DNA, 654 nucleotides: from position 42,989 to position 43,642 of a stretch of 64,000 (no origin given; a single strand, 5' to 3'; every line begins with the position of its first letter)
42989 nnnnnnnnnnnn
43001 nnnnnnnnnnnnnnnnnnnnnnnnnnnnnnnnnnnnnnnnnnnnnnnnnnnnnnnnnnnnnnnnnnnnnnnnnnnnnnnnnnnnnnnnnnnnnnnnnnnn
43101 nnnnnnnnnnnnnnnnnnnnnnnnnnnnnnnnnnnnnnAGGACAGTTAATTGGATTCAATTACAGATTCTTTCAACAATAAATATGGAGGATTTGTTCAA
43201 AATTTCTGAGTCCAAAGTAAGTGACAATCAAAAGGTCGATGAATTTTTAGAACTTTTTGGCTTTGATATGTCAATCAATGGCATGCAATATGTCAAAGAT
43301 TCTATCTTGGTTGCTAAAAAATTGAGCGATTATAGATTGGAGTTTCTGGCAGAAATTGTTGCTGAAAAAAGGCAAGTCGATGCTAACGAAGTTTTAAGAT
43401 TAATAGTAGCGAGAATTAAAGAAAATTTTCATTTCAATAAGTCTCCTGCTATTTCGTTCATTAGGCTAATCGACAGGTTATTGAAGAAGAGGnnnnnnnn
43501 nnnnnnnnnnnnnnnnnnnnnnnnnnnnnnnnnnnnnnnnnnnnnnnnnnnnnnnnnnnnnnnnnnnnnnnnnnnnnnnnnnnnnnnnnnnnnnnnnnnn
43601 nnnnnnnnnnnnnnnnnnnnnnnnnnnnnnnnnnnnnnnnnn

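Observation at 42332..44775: Tandem paralogous genes fusing a MazF/PemK-like barrel to a Spo0A-C-like DNA-binding domain through acidic linkers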

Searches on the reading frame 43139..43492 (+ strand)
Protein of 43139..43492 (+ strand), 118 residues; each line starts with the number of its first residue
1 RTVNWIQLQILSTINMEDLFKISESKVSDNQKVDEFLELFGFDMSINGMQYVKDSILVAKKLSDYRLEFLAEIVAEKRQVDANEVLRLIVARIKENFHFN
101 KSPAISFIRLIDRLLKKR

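Call 29: search_solved_structures(query=A3, max_evalue=10, show_alignments=3)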
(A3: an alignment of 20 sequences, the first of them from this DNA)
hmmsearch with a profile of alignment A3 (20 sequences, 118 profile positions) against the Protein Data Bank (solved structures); distinct sequences matched with E-value up to 10: 1.
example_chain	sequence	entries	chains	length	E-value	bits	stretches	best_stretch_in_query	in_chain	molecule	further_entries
3qrx_A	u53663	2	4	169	0.2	15.1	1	13-93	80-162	Centrin | Caltractin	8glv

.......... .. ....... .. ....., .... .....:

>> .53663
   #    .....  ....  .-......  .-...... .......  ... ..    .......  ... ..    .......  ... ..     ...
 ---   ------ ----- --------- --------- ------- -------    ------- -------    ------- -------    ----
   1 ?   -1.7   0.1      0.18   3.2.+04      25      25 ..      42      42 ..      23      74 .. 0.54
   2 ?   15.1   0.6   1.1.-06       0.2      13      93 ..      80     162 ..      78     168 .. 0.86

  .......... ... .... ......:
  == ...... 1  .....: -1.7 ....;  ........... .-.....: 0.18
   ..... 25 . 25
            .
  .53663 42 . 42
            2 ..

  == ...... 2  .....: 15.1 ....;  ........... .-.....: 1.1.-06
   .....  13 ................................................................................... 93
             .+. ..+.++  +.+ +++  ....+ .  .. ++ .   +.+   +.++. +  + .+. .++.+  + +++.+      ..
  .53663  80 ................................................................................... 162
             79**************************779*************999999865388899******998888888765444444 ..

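Call 41: search_protein_representatives(alignment_id=A3)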
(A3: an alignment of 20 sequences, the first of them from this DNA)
Query: 20 sequences, 118 profile positions. Proteins with E-value up to 0.001 (for the whole library): 106; up to 1e-10: 81; up to 1e-30: 44. The best 106 are listed.
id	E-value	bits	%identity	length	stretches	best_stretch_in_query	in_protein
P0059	9.1e-64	229.2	-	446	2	1-117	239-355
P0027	1.8e-49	183.1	-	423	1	1-118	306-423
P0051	2.5e-45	169.7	-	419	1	1-118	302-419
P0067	3.6e-45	169.1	-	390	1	1-117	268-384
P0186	4.3e-44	165.7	-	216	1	1-117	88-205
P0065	4.7e-44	165.6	-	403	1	1-118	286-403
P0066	7.5e-44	164.9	-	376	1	1-118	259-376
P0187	2.0e-43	163.5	-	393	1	1-118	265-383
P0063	3.6e-43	162.7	-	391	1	1-118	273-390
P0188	2.4e-41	156.8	-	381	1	1-117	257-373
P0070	4.5e-41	156.0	-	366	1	1-117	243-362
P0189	4.0e-40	152.9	-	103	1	16-118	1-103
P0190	7.9e-40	151.9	-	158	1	1-118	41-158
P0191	1.6e-39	151.0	-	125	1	5-118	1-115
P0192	2.8e-39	150.2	-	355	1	1-118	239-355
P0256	4.1e-11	59.3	-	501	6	29-71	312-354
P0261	3.7e-08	49.8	-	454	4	26-89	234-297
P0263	1.1e-07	48.2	-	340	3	16-71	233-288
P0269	6.0e-06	42.6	-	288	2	26-97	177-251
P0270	1.9e-05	41.0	-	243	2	24-89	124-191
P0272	6.7e-05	39.3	-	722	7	22-87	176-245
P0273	3.0e-04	37.2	-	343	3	25-97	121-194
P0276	4.9e-04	36.5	-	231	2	20-98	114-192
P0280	8.1e-04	35.8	-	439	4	26-97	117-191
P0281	8.3e-04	35.7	-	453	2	19-90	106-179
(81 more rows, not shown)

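Call 42: search_protein_families(library=pfam, proteins=[P0256, P0261, P0263, P0269, P0270, P0272, P0273, P0276, P0280, P0281], max_evalue=0.1)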
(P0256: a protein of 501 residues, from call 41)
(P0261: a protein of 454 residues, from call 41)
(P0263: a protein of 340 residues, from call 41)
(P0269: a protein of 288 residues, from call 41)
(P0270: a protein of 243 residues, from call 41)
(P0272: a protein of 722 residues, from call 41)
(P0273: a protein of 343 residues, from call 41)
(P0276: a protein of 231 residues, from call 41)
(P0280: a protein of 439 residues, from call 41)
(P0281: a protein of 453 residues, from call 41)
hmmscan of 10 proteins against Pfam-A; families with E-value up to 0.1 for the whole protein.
P0256 (501 aa): 20 families
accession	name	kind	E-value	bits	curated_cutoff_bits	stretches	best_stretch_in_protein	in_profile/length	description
PF12796.13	Ank_2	-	5.3e-88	290.2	27.3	7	204-297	2-90/90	Ankyrin repeats (3 copies)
PF00023.36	Ank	-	2e-70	229.1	21.1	7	132-161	3-32/33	Ankyrin repeat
PF13857.12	Ank_5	-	2.1e-38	130.3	27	3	286-339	1-53/56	Ankyrin repeats (many copies)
PF13637.12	Ank_4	-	4.4e-38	128.9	22.7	7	137-183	3-49/50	Ankyrin repeats (many copies)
PF13606.12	Ank_3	-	8.6e-37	120.9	22.3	0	235-260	5-29/30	Ankyrin repeat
PF24521.3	Ank_KRIT1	-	1.1e-31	110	80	6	436-493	46-107/149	KRIT1 ankyrin-repeats domain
PF23745.1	ANK_LRRK2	-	7.1e-13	49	27.5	0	217-330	16-123/130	LRRK2 ANK repeat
PF11929.14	DUF3447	-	7.1e-13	48.7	26.9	0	97-120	7-30/76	Domain of unknown function (DUF3447)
PF08684.15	ocr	-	2.3e-05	25.2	25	0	274-299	43-68/101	DNA mimic ocr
PF21318.3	BRCA2DBD_OB2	-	7.4e-05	22.9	27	0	477-494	30-47/66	BRCA2, OB2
PF03158.18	DUF249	-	0.0002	21.6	27.4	0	348-387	56-95/192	Multigene family 530 protein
PF14949.11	ARF7EP_C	-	0.00023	22.2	27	0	155-176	53-74/103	ARF7 effector protein C-terminus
PF01586.21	Basic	-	0.00028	22.4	25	0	233-240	68-75/86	Myogenic Basic domain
PF22380.2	Chp1-like_SPOC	-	0.0068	16.9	26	0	145-193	2-50/135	Chromo domain-containing protein 1-like, SPOC domain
PF19427.5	Insc_C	-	0.0082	15.1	27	0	416-452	124-159/453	Protein inscuteable C-terminal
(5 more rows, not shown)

P0261 (454 aa): 11 families
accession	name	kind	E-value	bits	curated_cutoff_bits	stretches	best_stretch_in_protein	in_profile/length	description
PF08769.17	Spo0A_C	-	5.1e-120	393.2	25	4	241-341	1-104/104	Sporulation initiation factor Spo0A C terminal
PF05817.20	Ribophorin_II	-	2.7e-05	24.4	23.4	0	262-353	69-160/240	Ribophorin II N-terminal domain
PF15411.12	PH_10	-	0.00019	22.2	27.5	0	146-165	27-42/121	Pleckstrin homology domain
PF13730.12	HTH_36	-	0.00038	20.7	25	0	278-305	27-54/55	Helix-turn-helix domain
PF08765.17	Mor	-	0.001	19.5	24.9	0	271-300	66-95/107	Mor transcription activator family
PF21673.2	CCDC93_N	-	0.0071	17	24.4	0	323-365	43-85/110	CCDC93 protein N-terminal domain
PF01476.26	LysM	-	0.0081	16.5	20.9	0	280-295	10-25/43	LysM domain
PF22765.1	DUF7010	-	0.02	15.2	27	0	126-159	70-102/172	Family of unknown function (DUF7010)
PF12312.13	NeA_P2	-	0.025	14.5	25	0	218-293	125-191/258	Nepovirus subgroup A polyprotein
PF12774.13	AAA_6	-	0.034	13.6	25.2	0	266-294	88-116/327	Hydrolytic ATP binding site of dynein motor region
PF04615.18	Utp14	-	0.051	12.6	30.2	0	323-357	116-152/731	Utp14 protein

P0263 (340 aa): 5 families
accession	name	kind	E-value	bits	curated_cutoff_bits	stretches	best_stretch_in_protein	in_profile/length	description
PF08769.17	Spo0A_C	-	1.3e-65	218.4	25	3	134-237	1-104/104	Sporulation initiation factor Spo0A C terminal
PF11934.14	DUF3452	-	4.1e-05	23.7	26.3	1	218-267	14-63/135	Domain of unknown function (DUF3452)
PF23161.1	HTH_RNase_II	-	0.0015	19.8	24.7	0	111-145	41-74/95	Double HTH domain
PF12363.14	Phage_TAC_12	-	0.021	15.7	26.2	0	87-142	47-98/111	Phage tail assembly chaperone protein, TAC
PF08366.18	LLGL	-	0.044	14.4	22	0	207-247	37-77/104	LLGL2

P0269 (288 aa): 1 family
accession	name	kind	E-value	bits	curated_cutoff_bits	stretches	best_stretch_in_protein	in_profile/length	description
PF08769.17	Spo0A_C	-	9.4e-36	122.4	25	2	64-161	1-103/104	Sporulation initiation factor Spo0A C terminal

P0270 (243 aa): 1 family
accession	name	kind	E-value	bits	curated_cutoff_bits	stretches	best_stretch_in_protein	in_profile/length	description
PF08769.17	Spo0A_C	-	1e-25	90.2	25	2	135-236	3-104/104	Sporulation initiation factor Spo0A C terminal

P0272 (722 aa): 10 families
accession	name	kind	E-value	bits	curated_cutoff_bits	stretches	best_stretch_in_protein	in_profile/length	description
PF13516.12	LRR_6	-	5.6e-60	195.1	23.4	12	324-346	1-23/24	Leucine Rich repeat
PF11409.13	SARA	-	2.7e-10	40.8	25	0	280-297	6-23/39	Smad anchor for receptor activation (SARA)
PF00560.39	LRR_1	-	2e-08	33.2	20.6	0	328-340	2-14/23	Leucine Rich Repeat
PF12799.13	LRR_4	-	2.6e-07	31.1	27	3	299-339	2-37/44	Leucine Rich repeats (2 copies)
PF20263.4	LYRM2-like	-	1.4e-05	25.9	26.8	0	359-396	42-79/85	LYR motif-containing protein 2-like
PF25059.1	FN3_DSCAM-DSCAML_C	-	0.00019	22.1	39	0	465-496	2-33/89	DSCAM/DSCAML C-terminal Fn3-like domain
PF18567.6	TIR_3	-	0.00019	22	26.1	0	258-292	95-129/129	Toll/interleukin-1 receptor domain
PF13855.12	LRR_8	-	0.0013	18.9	27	1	527-575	6-50/61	Leucine rich repeat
PF02310.24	B12-binding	-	0.0062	16.8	32.1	0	613-633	7-27/121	B12 binding domain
PF23054.1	UBA_N4BP1_C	-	0.018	15.3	27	0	600-613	27-40/47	N4BP1, C-terminal UBA domain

P0273 (343 aa): 3 families
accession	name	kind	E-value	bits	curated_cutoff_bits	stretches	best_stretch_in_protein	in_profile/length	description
PF08769.17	Spo0A_C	-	8.3e-42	141.9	25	3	15-115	1-100/104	Sporulation initiation factor Spo0A C terminal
PF16736.11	sCache_like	-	0.046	14.5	27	1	175-258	28-112/117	Single Cache-like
PF20772.2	TACO1_YebC_N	-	0.056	14.4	36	0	103-130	41-68/73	TACO1/YebC protein N-terminal domain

P0276 (231 aa): 4 families
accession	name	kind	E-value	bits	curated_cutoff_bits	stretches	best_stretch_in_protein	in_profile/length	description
PF08769.17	Spo0A_C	-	6.9e-43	145.3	25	2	130-227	4-104/104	Sporulation initiation factor Spo0A C terminal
PF14297.12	Lin1244_N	-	0.012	16.8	25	1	143-187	29-74/95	Lin1244/Lin1753-like, N-terminal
PF15568.11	Imm39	-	0.032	14.9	25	0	152-203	57-103/131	Immunity protein 39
PF00206.25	Lyase_1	-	0.032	14.1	27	0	197-228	281-311/312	Lyase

P0280 (439 aa): 12 families
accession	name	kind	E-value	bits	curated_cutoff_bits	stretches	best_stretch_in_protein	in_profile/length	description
PF08769.17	Spo0A_C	-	1.1e-121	398.5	25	4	124-221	1-103/104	Sporulation initiation factor Spo0A C terminal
PF22415.1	PSV_ORF131-like_dom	-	0.00052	20.4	27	0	12-31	7-26/80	PSV_Hypothetical protein ORF131-like domain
PF21673.2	CCDC93_N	-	0.00066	20.3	24.4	0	328-355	61-88/110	CCDC93 protein N-terminal domain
PF08321.18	PPP5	-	0.0029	18.2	23.5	0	208-235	49-76/93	PPP5 TPR repeat region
PF23942.1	DUF7277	-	0.014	16.5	27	0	306-328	10-31/87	Domain of unknown function (DUF7277)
PF04615.18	Utp14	-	0.014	14.4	30.2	0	210-238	124-152/731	Utp14 protein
PF10454.14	DUF2458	-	0.028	14.5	33.1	0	331-354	102-125/172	Protein of unknown function (DUF2458)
PF19381.4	DUF5956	-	0.042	14.5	24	0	118-144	62-88/100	Family of unknown function (DUF5956)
PF00538.25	Linker_histone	-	0.074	13.7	22.4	0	58-91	29-63/74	linker histone H1 and H5 family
PF11378.13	DUF3181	-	0.076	13.8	23.2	0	363-398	21-56/90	Protein of unknown function (DUF3181)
PF19145.5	DUF5827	-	0.09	13.4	26.8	0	321-352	34-65/87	Family of unknown function (DUF5827)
PF06557.17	DUF1122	-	0.095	12.6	25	0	96-144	83-130/176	Protein of unknown function (DUF1122)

P0281 (453 aa): 4 families
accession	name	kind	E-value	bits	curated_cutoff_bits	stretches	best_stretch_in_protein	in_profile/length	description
PF08769.17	Spo0A_C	-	1.7e-44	150.5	25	2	283-382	1-103/104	Sporulation initiation factor Spo0A C terminal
PF04014.23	MazE_antitoxin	-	1.6e-07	31.6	24.7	1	415-450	11-47/48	Antidote-toxin recognition MazE, bacterial antitoxin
PF00072.30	Response_reg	-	1.2e-05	25.9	30.2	1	4-67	1-62/111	Response regulator receiver domain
PF14297.12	Lin1244_N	-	0.01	17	25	0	117-184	11-76/95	Lin1244/Lin1753-like, N-terminal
